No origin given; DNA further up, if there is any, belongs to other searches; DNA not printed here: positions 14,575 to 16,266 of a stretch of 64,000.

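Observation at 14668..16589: AT-rich two-gene islet: ABC/AAA_21-type ATPase tightly coupled to a small PIN-like protein (candidate defence/conflict module)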

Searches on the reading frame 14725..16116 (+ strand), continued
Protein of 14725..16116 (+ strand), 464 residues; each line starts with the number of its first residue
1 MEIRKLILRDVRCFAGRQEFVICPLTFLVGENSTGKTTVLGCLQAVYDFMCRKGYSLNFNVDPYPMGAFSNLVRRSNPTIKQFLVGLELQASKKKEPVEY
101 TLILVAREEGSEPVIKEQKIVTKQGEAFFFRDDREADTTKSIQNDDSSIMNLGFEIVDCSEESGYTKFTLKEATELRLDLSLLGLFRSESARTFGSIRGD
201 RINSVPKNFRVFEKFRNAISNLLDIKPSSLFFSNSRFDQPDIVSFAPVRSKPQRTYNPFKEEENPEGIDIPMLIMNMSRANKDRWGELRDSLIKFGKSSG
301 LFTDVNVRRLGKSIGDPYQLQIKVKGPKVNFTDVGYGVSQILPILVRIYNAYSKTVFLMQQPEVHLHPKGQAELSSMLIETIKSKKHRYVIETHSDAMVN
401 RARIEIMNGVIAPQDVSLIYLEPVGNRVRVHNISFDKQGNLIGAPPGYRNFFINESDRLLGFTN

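Call 66: get_annotated_region(hit=H7, flank=3500)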
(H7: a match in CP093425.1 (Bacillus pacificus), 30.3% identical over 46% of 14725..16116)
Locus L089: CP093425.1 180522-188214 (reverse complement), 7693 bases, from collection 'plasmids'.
description: Bacillus pacificus strain MP6 plasmid p1, complete sequence
organism: Bacillus pacificus (NCBI taxid 2026187)
taxonomy: Bacteria; Bacillota; Bacilli; Bacillales; Bacillaceae; Bacillus; Bacillus pacificus
host: -; source: cell culture,sufu; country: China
typing (MOB-suite, as given by PLSDB): non-mobilizable; replicon rep_cluster_125,rep_cluster_1698; mating-pair formation MPF_T
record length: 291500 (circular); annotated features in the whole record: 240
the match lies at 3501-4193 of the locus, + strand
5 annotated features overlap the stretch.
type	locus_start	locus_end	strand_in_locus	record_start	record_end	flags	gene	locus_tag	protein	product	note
CDS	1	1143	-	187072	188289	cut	-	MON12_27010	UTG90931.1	abortive infection system toxin AbiGii family protein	-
CDS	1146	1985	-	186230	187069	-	-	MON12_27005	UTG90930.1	abortive infection system antitoxin AbiGi family protein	-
CDS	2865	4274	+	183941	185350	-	-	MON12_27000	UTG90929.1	DUF3696 domain-containing protein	-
CDS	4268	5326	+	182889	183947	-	-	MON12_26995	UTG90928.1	hypothetical protein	-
CDS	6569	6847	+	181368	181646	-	-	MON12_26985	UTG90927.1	metalloregulator ArsR/SmtB family transcription factor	-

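Call 69: search_protein_families(library=pfam, proteins=[L088:4255-4785:+, L089:4268-5323:+, L088:2865-4271:+, L088:4792-5490:+], max_evalue=0.1)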
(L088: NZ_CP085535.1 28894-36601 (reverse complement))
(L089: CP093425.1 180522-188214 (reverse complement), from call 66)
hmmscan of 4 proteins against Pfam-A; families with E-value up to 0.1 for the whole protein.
L088:4255-4785:+ (177 aa): 0 families

L089:4268-5323:+ (352 aa): 0 families

L088:2865-4271:+ (469 aa): 5 families
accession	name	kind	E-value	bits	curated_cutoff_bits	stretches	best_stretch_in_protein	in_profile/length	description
PF13175.12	AAA_15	-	1.8e-23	84.2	32.1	2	249-386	240-373/374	AAA ATPase domain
PF13304.12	AAA_21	-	5.3e-16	60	27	1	24-387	1-303/304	AAA domain, putative AbiEii toxin, Type IV TA system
PF12476.13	DUF3696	-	2.6e-10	40.8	22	1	400-444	2-49/52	Protein of unknown function (DUF3696)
PF13476.12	AAA_23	-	4.2e-05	24.7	27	1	5-38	2-35/201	AAA domain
PF02463.25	SMC_N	-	0.0012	18.7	40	1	1-40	1-42/220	RecF/RecN/SMC N terminal domain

L088:4792-5490:+ (233 aa): 1 family
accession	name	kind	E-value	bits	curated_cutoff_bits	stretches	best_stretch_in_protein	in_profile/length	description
PF09414.15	RNA_ligase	-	2.9e-34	119.1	27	1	40-203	2-171/171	RNA ligase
